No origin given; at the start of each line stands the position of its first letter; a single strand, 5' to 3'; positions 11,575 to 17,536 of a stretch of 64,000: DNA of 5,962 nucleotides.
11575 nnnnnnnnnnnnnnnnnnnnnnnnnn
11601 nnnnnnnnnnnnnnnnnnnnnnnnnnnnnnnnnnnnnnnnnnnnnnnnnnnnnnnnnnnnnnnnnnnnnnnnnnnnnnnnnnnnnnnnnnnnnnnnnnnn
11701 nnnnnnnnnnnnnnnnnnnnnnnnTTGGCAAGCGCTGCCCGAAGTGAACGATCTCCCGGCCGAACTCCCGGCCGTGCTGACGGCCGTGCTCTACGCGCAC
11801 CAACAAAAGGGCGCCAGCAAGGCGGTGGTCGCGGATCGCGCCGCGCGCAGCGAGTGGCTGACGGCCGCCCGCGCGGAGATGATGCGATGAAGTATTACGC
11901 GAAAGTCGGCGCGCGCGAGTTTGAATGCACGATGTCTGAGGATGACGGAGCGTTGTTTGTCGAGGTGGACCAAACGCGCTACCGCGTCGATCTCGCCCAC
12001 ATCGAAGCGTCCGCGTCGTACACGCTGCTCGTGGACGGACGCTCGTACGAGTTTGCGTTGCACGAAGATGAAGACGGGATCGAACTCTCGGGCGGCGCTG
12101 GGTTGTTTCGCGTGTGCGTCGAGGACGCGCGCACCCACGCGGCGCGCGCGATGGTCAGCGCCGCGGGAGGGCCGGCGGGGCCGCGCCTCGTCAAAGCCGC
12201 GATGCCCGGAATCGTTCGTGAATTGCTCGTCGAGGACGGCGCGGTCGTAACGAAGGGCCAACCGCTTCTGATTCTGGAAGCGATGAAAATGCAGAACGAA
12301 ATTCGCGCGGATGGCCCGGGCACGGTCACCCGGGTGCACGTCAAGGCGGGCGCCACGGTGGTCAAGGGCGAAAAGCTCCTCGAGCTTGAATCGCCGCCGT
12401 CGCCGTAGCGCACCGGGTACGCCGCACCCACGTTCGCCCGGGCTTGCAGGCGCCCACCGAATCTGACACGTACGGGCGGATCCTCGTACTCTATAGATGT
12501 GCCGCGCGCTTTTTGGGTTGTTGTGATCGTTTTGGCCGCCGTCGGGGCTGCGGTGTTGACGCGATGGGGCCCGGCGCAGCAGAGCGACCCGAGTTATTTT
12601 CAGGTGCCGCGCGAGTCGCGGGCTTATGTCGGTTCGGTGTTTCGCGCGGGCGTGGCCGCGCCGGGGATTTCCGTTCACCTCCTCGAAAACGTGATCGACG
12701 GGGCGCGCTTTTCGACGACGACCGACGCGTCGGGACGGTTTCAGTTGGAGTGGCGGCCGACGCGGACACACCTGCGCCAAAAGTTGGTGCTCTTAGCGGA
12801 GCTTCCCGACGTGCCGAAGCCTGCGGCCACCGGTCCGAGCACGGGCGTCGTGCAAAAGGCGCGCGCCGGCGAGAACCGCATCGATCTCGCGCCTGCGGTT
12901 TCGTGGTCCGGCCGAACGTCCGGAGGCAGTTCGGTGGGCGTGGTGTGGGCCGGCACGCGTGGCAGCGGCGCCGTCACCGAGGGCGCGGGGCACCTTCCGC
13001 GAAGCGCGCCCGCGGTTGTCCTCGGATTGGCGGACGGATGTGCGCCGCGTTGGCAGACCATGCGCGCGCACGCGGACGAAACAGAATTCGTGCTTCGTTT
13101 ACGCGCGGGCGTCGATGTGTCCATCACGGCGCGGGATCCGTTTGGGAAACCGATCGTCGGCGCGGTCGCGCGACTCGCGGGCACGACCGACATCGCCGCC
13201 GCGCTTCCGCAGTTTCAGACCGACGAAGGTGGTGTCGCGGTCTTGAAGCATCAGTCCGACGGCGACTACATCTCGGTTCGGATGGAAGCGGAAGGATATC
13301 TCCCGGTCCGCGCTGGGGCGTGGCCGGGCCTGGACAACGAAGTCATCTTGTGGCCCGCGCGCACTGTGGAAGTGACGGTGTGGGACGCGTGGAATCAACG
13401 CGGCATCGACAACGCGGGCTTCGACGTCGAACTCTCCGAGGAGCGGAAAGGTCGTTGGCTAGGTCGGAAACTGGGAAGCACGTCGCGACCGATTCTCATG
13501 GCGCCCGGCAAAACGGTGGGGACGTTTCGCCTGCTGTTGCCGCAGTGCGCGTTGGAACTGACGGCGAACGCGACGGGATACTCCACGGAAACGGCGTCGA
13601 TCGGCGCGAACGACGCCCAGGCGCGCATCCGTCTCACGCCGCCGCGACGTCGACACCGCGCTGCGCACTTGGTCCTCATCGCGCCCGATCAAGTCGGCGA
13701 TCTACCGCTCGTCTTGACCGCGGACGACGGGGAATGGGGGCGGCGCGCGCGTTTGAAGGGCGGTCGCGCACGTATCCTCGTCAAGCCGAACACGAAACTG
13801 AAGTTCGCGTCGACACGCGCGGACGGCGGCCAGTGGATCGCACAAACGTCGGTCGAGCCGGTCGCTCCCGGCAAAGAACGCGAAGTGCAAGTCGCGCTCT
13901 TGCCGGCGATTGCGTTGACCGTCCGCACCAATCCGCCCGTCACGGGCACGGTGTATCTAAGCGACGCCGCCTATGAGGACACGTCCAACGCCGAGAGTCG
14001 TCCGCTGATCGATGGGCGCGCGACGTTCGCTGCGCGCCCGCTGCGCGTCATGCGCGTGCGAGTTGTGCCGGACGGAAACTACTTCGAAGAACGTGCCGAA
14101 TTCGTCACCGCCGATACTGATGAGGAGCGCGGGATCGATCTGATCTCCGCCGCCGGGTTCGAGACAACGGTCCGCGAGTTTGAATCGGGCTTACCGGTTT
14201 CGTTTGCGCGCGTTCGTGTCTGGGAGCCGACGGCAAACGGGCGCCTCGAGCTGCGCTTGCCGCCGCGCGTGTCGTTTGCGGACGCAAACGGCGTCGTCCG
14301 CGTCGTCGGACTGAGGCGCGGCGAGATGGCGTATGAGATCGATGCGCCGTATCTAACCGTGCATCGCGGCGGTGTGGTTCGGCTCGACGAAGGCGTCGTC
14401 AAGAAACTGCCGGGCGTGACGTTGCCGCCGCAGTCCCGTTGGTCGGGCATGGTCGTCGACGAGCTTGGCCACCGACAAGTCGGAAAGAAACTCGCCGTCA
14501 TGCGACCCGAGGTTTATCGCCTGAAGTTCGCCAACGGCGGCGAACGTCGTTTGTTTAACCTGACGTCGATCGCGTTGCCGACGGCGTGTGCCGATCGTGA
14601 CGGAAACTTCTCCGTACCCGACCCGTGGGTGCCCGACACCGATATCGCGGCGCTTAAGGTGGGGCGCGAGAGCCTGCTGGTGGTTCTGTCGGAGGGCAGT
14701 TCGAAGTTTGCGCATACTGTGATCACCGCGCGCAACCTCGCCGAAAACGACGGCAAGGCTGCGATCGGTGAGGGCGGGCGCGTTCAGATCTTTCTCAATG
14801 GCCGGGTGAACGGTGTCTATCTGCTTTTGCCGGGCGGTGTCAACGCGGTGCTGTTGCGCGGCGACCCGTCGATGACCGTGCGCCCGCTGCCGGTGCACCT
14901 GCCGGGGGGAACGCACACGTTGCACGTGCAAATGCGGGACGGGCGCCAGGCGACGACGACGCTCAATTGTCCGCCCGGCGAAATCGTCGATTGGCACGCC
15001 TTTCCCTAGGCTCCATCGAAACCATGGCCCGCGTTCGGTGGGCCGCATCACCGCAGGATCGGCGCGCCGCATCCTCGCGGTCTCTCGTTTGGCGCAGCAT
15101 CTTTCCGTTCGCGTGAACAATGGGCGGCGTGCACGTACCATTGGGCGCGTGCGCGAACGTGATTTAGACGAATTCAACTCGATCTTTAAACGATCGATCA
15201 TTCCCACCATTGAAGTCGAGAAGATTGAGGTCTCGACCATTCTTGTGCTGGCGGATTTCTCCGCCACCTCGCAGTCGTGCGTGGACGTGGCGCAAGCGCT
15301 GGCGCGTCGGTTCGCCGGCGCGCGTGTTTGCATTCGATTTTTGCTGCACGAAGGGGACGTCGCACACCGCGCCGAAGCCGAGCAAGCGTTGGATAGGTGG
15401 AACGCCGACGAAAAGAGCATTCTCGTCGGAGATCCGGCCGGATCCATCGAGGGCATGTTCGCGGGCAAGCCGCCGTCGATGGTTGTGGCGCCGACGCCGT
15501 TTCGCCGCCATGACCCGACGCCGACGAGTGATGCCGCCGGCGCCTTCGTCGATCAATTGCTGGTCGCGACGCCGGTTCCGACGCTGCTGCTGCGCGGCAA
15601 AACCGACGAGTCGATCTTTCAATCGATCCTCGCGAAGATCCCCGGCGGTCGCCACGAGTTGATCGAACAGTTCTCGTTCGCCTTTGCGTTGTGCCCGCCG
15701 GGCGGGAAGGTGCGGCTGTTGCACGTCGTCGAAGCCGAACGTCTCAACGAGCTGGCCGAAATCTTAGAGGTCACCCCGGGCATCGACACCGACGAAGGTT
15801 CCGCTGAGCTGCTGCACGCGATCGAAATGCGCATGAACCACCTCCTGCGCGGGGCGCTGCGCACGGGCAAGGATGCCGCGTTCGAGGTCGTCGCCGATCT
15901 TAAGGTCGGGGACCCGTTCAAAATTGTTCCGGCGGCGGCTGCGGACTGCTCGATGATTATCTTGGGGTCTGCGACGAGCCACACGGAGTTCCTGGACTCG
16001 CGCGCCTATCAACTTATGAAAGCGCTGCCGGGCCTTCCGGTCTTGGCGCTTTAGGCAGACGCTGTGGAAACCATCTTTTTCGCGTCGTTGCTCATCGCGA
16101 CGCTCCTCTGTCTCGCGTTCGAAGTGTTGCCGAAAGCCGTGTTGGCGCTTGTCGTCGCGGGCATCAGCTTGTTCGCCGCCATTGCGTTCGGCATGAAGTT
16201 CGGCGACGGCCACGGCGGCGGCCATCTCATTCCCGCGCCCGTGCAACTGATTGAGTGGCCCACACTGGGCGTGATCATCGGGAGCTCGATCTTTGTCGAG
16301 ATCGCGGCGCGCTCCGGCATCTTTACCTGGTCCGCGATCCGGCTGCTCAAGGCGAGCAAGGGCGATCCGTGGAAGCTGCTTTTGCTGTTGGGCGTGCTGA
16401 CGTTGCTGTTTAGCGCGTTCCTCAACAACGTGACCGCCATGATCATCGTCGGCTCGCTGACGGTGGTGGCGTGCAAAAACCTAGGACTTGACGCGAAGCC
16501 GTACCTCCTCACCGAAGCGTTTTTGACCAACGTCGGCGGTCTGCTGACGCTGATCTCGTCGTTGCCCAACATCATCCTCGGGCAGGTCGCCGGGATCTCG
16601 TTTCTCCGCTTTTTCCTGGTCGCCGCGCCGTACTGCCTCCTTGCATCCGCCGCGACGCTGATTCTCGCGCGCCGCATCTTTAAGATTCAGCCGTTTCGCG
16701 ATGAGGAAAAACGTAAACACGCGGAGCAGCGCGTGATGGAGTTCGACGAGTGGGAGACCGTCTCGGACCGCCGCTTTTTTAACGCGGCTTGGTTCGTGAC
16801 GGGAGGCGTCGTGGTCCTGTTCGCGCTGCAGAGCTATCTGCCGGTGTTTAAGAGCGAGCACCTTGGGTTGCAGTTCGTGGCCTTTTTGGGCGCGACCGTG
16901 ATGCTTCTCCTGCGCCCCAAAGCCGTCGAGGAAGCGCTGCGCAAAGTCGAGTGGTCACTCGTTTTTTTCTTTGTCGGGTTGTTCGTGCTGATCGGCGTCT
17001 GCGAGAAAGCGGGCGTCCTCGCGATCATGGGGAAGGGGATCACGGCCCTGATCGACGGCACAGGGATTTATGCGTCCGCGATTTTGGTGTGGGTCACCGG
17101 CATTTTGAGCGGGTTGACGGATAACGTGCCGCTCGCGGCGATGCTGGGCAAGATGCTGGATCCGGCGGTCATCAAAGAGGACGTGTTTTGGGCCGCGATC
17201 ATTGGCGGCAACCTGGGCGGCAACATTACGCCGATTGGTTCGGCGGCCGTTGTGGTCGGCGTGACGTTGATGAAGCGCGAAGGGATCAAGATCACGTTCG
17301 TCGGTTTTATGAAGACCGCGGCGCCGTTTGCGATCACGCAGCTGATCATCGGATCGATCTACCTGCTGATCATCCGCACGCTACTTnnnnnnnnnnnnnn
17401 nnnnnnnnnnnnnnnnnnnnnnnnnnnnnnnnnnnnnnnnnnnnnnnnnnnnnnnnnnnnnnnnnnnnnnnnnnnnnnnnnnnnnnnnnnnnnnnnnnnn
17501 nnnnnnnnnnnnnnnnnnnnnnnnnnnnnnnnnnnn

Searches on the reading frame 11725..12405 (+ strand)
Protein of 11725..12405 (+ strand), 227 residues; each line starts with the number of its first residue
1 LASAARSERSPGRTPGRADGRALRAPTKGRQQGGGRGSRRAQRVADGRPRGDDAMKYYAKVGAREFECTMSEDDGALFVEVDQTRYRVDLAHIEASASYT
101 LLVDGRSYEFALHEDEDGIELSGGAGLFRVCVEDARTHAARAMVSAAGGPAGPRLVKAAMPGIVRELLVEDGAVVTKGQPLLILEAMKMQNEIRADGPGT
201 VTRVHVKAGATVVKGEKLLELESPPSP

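Call 22: search_protein_families(library=pfam, proteins=[window:11725-12405:+], max_evalue=0.001)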
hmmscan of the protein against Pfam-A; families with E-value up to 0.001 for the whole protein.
window:11725-12405:+ (227 aa): 4 families
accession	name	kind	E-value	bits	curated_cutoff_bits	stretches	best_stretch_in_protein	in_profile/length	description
PF00364.28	Biotin_lipoyl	-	1.6e-16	60.3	22.1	1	156-221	3-73/73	Biotin-requiring enzyme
PF13533.13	Biotin_lipoyl_2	-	1.7e-12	47.3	29.8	2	158-185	5-32/32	Biotin-lipoyl like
PF16576.10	HlyD_D23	-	2.2e-05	24.3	30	0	191-224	20-54/214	Barrel-sandwich domain of CusB or HlyD membrane-fusion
PF13437.12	HlyD_3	-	0.0003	21.9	22.2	0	156-184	2-30/106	HlyD family secretion protein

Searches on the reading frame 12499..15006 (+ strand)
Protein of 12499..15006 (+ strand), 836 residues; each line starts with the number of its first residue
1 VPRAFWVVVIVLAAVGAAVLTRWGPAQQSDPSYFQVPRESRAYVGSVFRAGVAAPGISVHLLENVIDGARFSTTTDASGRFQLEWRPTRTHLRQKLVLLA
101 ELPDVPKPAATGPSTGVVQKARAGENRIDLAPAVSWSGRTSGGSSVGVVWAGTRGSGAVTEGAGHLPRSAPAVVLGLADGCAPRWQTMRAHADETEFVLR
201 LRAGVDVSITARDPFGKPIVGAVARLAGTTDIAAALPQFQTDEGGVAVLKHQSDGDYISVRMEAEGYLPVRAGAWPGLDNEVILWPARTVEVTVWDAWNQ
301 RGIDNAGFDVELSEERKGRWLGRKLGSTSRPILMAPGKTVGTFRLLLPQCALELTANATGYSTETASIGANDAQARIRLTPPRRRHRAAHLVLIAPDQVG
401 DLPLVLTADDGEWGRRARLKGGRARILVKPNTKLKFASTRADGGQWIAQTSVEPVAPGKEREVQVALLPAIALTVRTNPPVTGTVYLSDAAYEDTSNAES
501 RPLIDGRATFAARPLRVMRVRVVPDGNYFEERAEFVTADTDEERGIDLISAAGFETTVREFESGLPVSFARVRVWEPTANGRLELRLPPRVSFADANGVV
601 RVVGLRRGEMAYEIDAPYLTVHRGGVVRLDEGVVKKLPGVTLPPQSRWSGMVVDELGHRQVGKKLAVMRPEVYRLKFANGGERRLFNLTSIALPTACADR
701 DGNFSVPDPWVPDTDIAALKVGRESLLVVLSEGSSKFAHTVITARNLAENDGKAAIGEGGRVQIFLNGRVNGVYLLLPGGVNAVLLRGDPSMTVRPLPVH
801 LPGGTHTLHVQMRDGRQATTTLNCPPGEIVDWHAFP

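Call 22: search_protein_families(library=pfam, proteins=[window:12499-15006:+], max_evalue=0.001)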
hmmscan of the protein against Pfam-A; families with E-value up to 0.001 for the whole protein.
window:12499-15006:+ (836 aa): 1 family
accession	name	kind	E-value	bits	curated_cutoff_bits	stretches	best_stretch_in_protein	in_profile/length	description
PF13620.12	CarboxypepD_reg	-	5.4e-11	43.1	32.3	0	50-85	10-45/82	Carboxypeptidase regulatory-like domain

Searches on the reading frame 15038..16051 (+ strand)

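Call 22: search_protein_families(library=pfam, proteins=[window:15038-16051:+], max_evalue=0.001)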
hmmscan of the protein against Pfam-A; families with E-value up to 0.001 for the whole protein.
window:15038-16051:+ (338 aa): 1 family
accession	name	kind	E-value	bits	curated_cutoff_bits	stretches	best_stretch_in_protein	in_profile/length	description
PF00582.32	Usp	-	1.6e-05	25.9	24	0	221-312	29-112/141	Universal stress protein family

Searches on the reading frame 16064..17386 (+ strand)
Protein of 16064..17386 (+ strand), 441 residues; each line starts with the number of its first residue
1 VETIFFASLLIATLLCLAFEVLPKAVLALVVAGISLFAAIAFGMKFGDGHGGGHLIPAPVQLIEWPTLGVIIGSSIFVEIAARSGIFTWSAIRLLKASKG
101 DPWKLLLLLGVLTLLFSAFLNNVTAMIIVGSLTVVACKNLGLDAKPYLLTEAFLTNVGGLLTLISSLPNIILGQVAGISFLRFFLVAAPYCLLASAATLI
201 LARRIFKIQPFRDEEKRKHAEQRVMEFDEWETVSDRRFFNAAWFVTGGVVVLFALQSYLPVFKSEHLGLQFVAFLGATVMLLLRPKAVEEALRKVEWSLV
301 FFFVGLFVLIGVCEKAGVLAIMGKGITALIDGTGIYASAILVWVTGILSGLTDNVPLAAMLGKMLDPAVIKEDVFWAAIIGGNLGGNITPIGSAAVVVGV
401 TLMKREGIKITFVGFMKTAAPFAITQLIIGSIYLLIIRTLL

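Call 22: search_protein_families(library=pfam, proteins=[window:16064-17386:+], max_evalue=0.001)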
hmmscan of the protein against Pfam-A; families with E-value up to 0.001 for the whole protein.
window:16064-17386:+ (441 aa): 2 families
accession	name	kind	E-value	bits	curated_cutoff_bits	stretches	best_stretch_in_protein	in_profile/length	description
PF03600.22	CitMHS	-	8.8e-57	193.1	31.9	1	15-366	2-315/336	Citrate transporter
PF02040.21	ArsB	-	5.6e-23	82.4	22.2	1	77-436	64-421/423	Arsenical pump membrane protein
